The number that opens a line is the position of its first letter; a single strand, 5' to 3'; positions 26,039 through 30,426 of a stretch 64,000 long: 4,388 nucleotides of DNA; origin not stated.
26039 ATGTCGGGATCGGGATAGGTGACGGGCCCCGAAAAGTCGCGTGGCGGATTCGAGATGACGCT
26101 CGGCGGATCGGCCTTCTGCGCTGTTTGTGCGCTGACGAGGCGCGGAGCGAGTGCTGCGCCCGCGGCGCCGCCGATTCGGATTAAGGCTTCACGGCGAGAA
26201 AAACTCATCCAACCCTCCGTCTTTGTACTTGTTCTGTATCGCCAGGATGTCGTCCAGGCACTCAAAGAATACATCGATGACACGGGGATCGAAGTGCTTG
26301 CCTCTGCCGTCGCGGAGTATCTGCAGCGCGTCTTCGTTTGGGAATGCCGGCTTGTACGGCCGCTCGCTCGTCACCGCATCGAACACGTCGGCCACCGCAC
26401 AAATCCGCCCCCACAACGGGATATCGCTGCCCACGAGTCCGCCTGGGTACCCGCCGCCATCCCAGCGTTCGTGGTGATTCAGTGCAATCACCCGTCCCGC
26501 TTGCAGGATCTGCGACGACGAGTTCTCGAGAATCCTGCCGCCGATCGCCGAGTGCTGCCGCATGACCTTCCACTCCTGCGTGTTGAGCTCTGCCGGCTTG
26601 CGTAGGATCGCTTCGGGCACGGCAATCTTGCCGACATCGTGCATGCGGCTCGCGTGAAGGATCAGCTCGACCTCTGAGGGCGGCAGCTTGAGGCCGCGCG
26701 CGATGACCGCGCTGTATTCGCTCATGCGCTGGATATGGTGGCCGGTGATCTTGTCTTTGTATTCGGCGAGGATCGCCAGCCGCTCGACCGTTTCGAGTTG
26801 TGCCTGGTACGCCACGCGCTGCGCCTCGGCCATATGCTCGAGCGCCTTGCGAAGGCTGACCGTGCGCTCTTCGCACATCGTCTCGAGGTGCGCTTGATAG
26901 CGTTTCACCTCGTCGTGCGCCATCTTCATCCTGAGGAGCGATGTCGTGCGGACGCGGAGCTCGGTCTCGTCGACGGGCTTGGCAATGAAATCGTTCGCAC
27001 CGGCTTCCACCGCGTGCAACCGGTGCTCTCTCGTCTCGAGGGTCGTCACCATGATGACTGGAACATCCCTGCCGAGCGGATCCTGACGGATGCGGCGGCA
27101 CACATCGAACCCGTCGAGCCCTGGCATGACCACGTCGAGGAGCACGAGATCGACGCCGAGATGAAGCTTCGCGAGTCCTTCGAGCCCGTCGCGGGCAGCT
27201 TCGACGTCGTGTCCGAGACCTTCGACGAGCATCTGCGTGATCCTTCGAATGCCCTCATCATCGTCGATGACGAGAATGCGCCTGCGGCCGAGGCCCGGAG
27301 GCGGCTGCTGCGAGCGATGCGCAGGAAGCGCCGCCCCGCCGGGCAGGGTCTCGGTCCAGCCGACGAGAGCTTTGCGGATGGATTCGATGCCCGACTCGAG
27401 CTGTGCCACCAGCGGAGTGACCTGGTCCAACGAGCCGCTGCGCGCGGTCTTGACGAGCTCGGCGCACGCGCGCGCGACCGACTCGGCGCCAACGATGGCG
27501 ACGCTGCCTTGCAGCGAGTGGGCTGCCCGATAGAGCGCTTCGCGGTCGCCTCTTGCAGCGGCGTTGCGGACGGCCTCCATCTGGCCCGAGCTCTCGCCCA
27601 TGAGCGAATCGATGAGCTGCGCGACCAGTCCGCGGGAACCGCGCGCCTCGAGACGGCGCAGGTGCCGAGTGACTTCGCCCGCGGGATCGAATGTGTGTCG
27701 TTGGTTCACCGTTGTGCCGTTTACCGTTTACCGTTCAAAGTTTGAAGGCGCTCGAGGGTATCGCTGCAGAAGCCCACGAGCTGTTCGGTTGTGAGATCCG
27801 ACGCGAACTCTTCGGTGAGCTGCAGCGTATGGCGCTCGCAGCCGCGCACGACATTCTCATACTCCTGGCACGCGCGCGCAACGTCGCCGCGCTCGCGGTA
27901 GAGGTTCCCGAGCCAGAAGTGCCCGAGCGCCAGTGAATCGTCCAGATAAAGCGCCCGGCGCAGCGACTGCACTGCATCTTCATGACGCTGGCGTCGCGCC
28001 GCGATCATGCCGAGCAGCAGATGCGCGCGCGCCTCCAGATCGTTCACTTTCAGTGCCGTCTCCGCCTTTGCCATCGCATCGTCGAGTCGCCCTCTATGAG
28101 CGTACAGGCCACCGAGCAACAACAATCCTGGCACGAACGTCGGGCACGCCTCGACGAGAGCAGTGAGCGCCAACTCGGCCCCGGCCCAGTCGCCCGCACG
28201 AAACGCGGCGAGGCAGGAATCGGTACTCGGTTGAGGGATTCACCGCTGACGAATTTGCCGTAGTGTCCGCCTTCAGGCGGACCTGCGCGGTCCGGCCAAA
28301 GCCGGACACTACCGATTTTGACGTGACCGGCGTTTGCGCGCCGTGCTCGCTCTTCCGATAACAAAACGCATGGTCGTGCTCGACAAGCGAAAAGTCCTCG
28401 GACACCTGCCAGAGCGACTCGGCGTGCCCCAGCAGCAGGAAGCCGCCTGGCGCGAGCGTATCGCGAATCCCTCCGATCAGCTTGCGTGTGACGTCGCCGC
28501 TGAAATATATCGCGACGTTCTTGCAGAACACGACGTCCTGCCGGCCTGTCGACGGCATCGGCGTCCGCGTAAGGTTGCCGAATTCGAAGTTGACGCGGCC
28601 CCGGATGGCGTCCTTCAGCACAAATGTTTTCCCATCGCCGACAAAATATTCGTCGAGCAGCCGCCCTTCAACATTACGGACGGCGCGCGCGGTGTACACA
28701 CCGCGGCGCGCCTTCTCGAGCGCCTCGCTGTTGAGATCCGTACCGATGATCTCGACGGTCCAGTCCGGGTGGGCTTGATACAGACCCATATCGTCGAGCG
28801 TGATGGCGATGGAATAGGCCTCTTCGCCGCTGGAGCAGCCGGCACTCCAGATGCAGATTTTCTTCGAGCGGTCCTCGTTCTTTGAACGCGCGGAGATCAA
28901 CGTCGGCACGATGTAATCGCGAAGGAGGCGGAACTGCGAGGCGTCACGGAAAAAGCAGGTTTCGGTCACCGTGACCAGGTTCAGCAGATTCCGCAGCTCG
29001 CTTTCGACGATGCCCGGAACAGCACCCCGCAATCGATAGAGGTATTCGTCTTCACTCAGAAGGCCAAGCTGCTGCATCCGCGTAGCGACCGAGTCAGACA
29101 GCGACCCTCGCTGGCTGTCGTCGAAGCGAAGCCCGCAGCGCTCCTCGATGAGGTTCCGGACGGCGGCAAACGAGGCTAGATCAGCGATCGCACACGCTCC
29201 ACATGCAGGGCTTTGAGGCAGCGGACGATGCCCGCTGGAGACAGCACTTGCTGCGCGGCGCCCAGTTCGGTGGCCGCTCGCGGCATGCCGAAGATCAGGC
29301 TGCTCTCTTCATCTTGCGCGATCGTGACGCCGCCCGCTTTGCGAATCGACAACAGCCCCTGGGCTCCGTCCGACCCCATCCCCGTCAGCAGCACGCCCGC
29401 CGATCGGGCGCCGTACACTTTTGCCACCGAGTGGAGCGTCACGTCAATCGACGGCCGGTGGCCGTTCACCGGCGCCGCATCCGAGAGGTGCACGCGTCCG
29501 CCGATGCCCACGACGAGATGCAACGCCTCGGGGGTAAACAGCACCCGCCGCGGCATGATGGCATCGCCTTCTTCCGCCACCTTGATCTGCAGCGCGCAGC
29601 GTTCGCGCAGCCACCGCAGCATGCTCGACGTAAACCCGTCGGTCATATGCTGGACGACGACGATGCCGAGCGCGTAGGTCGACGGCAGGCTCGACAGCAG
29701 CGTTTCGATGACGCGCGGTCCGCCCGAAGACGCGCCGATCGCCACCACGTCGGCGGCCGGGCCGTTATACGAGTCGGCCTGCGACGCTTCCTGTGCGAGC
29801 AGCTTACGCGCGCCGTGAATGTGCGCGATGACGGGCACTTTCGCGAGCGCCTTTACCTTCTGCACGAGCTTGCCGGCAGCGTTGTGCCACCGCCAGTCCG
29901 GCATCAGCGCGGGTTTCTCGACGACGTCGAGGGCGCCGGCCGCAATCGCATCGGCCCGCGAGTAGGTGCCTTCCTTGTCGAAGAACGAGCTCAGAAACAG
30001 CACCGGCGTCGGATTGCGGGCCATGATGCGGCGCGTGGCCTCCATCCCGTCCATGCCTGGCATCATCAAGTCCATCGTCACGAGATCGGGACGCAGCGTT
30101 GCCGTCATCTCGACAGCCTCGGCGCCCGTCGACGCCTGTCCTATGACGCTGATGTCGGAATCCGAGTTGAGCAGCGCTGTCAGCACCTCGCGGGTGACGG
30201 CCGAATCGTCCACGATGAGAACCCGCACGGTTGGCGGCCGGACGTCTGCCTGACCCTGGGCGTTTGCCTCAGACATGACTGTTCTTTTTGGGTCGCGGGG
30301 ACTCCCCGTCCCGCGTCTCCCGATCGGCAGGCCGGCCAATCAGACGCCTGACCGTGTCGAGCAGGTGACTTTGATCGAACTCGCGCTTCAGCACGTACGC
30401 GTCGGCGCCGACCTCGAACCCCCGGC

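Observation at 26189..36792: Wsp-like chemosensory operon that starts with a porin and a small PBP-like protein and ends in an Hpt-REC-HD-GYP output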

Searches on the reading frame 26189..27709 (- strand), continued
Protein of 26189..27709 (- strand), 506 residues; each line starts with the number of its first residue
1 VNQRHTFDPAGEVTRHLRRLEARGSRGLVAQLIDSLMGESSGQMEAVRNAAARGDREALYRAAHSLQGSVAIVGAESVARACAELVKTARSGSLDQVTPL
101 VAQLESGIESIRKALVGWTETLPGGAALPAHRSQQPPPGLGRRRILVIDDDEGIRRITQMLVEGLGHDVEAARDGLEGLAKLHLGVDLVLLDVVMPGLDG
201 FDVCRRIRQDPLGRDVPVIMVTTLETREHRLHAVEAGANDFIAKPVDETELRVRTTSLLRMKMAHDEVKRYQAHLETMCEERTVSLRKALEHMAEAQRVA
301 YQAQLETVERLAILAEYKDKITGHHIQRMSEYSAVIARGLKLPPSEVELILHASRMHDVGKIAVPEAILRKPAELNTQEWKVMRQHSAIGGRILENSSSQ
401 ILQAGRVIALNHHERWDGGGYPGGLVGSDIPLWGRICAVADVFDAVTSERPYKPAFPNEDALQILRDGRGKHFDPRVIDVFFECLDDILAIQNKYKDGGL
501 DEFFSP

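Call 100: search_protein_families(library=pfam, proteins=[L067:9929-10288:+, L067:10307-11368:+, L067:11482-12573:+, L067:12653-14095:+, L067:14092-15177:+, L067:15086-16018:+, L067:16065-17093:+, L067:17106-17498:+, L067:17538-19703:+, L067:19722-20279:+], max_evalue=0.0001)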
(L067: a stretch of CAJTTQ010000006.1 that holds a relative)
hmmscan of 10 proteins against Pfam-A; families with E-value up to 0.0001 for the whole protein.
L067:9929-10288:+ (119 aa): 0 families

L067:10307-11368:+ (353 aa): 3 families
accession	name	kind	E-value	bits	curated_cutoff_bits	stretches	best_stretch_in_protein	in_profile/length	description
PF13487.12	HD_5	-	5.1e-30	104.9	27.2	1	170-320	13-160/170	HD domain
PF00072.30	Response_reg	-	1.2e-19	71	30.2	1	7-114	1-106/111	Response regulator receiver domain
PF01966.28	HD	-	2.4e-16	60.5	22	1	166-298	3-115/116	HD domain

L067:11482-12573:+ (363 aa): 3 families
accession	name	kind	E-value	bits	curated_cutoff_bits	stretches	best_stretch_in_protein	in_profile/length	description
PF13487.12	HD_5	-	4.5e-28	98.5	27.2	1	176-329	17-160/170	HD domain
PF00072.30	Response_reg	-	4.3e-20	72.4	30.2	1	9-113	1-103/111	Response regulator receiver domain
PF01966.28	HD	-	5.5e-18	65.8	22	1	183-307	11-115/116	HD domain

L067:12653-14095:+ (480 aa): 3 families
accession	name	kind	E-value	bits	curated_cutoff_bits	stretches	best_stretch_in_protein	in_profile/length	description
PF02518.31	HATPase_c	-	3.5e-29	101.9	26.4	1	251-363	1-107/111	Histidine kinase-, DNA gyrase B-, and HSP90-like ATPase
PF00512.31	HisKA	-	1e-20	74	26.9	1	140-204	2-66/66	His Kinase A (phospho-acceptor) domain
PF13426.13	PAS_9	-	6.7e-06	26.8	27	1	24-116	4-101/103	PAS domain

L067:14092-15177:+ (361 aa): 3 families
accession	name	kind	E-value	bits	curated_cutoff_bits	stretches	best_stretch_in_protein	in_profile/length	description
PF13487.12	HD_5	-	2.4e-27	96.2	27.2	1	174-348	3-169/170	HD domain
PF00072.30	Response_reg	-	2.7e-25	89.1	30.2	1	21-131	1-109/111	Response regulator receiver domain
PF01966.28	HD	-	2.3e-11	44.4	22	1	187-319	3-113/116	HD domain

L067:15086-16018:+ (310 aa): 2 families
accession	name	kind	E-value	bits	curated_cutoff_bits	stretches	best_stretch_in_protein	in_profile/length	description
PF01739.24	CheR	-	2.9e-54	183.9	27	1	111-302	1-190/195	CheR methyltransferase, SAM binding domain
PF03705.20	CheR_N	-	3.3e-10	40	27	1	45-96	1-53/53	CheR methyltransferase, all-alpha domain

L067:16065-17093:+ (342 aa): 2 families
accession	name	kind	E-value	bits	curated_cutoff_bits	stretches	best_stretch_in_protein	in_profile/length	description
PF01339.22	CheB_methylest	-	1.8e-59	200.8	24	1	156-333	1-172/174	CheB methylesterase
PF00072.30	Response_reg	-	3.1e-19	69.6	30.2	1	6-106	1-102/111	Response regulator receiver domain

L067:17106-17498:+ (130 aa): 1 family
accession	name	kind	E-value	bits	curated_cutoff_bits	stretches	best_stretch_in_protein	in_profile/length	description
PF00072.30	Response_reg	-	2.1e-15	57.3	30.2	1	3-124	1-110/111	Response regulator receiver domain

L067:17538-19703:+ (721 aa): 5 families
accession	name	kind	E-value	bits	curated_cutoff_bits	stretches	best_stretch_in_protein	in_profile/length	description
PF01584.24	CheW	-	1.2e-23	83.7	23.5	1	591-720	2-136/138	CheW-like domain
PF02518.31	HATPase_c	-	2.2e-16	60.7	26.4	1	444-585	3-110/111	Histidine kinase-, DNA gyrase B-, and HSP90-like ATPase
PF01627.28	Hpt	-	3.6e-13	50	24.6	1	10-102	2-73/84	Hpt domain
PF02895.20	H-kinase_dim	-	2e-12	47.8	23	1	334-397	2-68/68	Signal transducing histidine kinase, homodimeric domain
PF07194.16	P2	-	9.2e-09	35.7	23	1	170-252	2-80/81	P2 response regulator binding domain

L067:19722-20279:+ (185 aa): 1 family
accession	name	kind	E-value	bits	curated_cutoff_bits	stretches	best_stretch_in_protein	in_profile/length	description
PF01584.24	CheW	-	4.9e-37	127.1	23.5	1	27-165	1-137/138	CheW-like domain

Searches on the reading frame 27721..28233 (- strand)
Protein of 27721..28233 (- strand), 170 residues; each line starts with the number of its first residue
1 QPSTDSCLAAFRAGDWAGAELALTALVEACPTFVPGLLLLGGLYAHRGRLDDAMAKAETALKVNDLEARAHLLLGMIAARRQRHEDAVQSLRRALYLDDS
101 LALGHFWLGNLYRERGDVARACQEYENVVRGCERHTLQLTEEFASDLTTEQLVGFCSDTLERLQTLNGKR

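Call 11: search_protein_families(library=pfam, proteins=[window:27721-28233:-], max_evalue=0.01)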
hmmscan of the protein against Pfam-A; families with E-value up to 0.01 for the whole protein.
window:27721-28233:- (170 aa): 15 families
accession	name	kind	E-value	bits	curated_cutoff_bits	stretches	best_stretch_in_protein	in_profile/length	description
PF07719.23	TPR_2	-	2.7e-16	58.7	27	2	68-99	1-32/34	Tetratricopeptide repeat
PF13432.12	TPR_16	-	1.6e-13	51.3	32.7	2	48-99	11-62/65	Tetratricopeptide repeat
PF13431.12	TPR_17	-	4.1e-10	39.6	24.4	0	92-123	3-34/34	Tetratricopeptide repeat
PF13414.12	TPR_11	-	1.7e-09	37.7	26.8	1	81-112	7-38/42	TPR repeat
PF00515.34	TPR_1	-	3.3e-09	36.6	27.8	1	68-98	1-31/34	Tetratricopeptide repeat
PF13174.12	TPR_6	-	7.7e-09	36.1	26.3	0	106-129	4-27/33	Tetratricopeptide repeat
PF13181.12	TPR_8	-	8.7e-09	35.3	25.7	1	68-98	1-31/34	Tetratricopeptide repeat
PF13428.12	TPR_14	-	2.8e-08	34.1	23.5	0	37-75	4-42/44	Tetratricopeptide repeat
PF07721.20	TPR_4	-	1.4e-06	28.8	27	0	68-93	1-26/26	Tetratricopeptide repeat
PF13176.12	TPR_7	-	1.7e-06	28.1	27.9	0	70-99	1-32/36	Tetratricopeptide repeat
PF14559.12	TPR_19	-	5.1e-06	27.2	25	1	10-76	1-67/68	Tetratricopeptide repeat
PF25063.1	ARM_TT21_C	-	2.9e-05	24.5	35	1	32-98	93-159/209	Tetratricopeptide repeat protein 21 C-terminal ARM domain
PF13424.12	TPR_12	-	3e-05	24.5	30.1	1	38-95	7-72/77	Tetratricopeptide repeat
PF13374.12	TPR_10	-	0.00051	20.4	27.5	0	108-135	8-35/42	Tetratricopeptide repeat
PF12895.13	ANAPC3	-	0.0066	17.1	27.2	0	37-93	26-81/82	Anaphase-promoting complex, cyclosome, subunit 3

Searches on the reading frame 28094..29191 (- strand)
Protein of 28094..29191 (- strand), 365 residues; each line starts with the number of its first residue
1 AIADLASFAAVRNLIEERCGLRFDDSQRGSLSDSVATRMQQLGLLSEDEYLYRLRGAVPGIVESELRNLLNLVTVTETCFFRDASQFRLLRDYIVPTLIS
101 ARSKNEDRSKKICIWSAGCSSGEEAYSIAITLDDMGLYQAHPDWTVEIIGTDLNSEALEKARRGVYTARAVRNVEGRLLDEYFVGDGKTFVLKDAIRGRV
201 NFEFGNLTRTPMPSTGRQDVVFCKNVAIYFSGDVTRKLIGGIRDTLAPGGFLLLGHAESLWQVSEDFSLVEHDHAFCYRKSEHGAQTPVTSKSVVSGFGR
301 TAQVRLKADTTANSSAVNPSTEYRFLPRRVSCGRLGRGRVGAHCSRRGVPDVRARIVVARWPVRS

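Call 11: search_protein_families(library=pfam, proteins=[window:28094-29191:-], max_evalue=0.01)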
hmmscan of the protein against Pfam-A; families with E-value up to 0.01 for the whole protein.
window:28094-29191:- (365 aa): 5 families
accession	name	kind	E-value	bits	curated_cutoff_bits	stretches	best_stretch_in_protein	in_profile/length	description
PF01739.24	CheR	-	4.8e-51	173.4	27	1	77-274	2-193/195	CheR methyltransferase, SAM binding domain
PF03705.20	CheR_N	-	4.8e-07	29.8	27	1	7-55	2-50/53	CheR methyltransferase, all-alpha domain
PF13649.12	Methyltransf_25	-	0.0002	22.4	27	0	199-250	47-97/97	Methyltransferase domain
PF08242.18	Methyltransf_12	-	0.0015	19.7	30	0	145-252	20-98/98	Methyltransferase domain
PF08241.18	Methyltransf_11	-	0.0069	17.4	21.2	0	196-253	43-94/95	Methyltransferase domain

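Call 42: search_protein_families(library=ncbifam, proteins=[window:28094-29191:-], max_evalue=0.1)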
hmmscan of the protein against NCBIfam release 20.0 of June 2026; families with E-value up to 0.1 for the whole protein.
window:28094-29191:- (365 aa): 1 family
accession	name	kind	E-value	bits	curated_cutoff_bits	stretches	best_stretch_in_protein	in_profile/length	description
NF007902.0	PRK10611.1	equivalog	2e-34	119.1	435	1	6-270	25-276/287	protein-glutamate O-methyltransferase CheR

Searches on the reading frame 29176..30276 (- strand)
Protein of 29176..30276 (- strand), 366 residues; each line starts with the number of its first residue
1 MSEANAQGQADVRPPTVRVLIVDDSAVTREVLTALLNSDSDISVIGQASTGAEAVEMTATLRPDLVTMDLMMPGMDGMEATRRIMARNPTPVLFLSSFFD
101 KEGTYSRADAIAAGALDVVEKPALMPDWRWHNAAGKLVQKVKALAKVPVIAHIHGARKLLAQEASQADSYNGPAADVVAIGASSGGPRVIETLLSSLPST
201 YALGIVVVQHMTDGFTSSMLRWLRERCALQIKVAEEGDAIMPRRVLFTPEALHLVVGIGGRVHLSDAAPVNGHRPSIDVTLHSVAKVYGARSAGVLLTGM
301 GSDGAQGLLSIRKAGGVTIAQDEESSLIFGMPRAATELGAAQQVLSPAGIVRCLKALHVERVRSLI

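Call 11: search_protein_families(library=pfam, proteins=[window:29176-30276:-], max_evalue=0.01)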
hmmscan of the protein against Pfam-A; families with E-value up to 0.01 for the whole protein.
window:29176-30276:- (366 aa): 2 families
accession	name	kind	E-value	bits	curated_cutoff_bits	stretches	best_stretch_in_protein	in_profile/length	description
PF01339.22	CheB_methylest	-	1.3e-58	198.1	24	1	178-352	1-172/174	CheB methylesterase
PF00072.30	Response_reg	-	8e-23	81.2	30.2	1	19-123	1-101/111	Response regulator receiver domain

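Call 42: search_protein_families(library=ncbifam, proteins=[window:29176-30276:-], max_evalue=0.1)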
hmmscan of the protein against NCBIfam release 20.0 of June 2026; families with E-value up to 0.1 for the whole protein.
window:29176-30276:- (366 aa): 99 families (the best 25 are shown)
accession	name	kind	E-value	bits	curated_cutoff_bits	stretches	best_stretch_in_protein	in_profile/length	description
NF009206.0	PRK12555.1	subfamily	1.4e-102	343.1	342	1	17-356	1-334/340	chemotaxis-specific protein-glutamate methyltransferase CheB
NF001965.0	PRK00742.1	subfamily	5.6e-100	335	293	1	16-354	3-349/357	chemotaxis-specific protein-glutamate methyltransferase CheB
NF041367.1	CheY_Halo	equivalog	2.1e-19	70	200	1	19-124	1-102/114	chemotaxis protein CheY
NF007935.0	PRK10651.1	equivalog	8.9e-16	57.7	250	1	17-88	7-78/216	two-component system response regulator NarL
NF008677.0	PRK11697.1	equivalog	2.1e-15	56.7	246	1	17-98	2-83/238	two-component system response regulator BtsR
NF040689.1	MtrAB_MtrA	equivalog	1.4e-14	54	300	1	19-122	1-99/219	MtrAB system response regulator MtrA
NF008469.0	PRK11361.1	equivalog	3.5e-14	52.4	714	1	17-123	5-107/461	acetoacetate metabolism transcriptional regulator AtoC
NF052445.1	RespRegMctR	equivalog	8.6e-14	51.4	300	1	17-103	2-88/205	two-component system response regulator MctR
NF047785.1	respo_reg_MadR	equivalog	9.7e-14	51.2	300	1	17-115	1-100/209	MadR family response regulator transcription factor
NF007018.1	PRK09483.1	equivalog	1.1e-13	51.3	280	1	17-91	2-76/217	UvrY/SirA/GacA family response regulator transcription factor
TIGR02875.1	spore_0_A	equivalog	3e-13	49.6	200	1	17-123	3-109/262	sporulation transcription factor Spo0A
NF007135.0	PRK09581.1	equivalog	6.8e-13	48.2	474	1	16-123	2-107/457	PleD family two-component system response regulator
NF011896.0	PRK15369.1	equivalog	9e-13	48.3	242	1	17-121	4-106/211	two component system response regulator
NF052596.1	RR_EAL_PvrR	equivalog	9.3e-13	47.5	580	1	17-123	4-112/398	response regulator cyclic di-GMP phosphodiesterase PvrR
NF033120.0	vanR_FM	exception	3.4e-12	46.5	460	1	17-122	4-104/231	vancomycin resistance response regulator transcription factor, VanR-F/VanR-M family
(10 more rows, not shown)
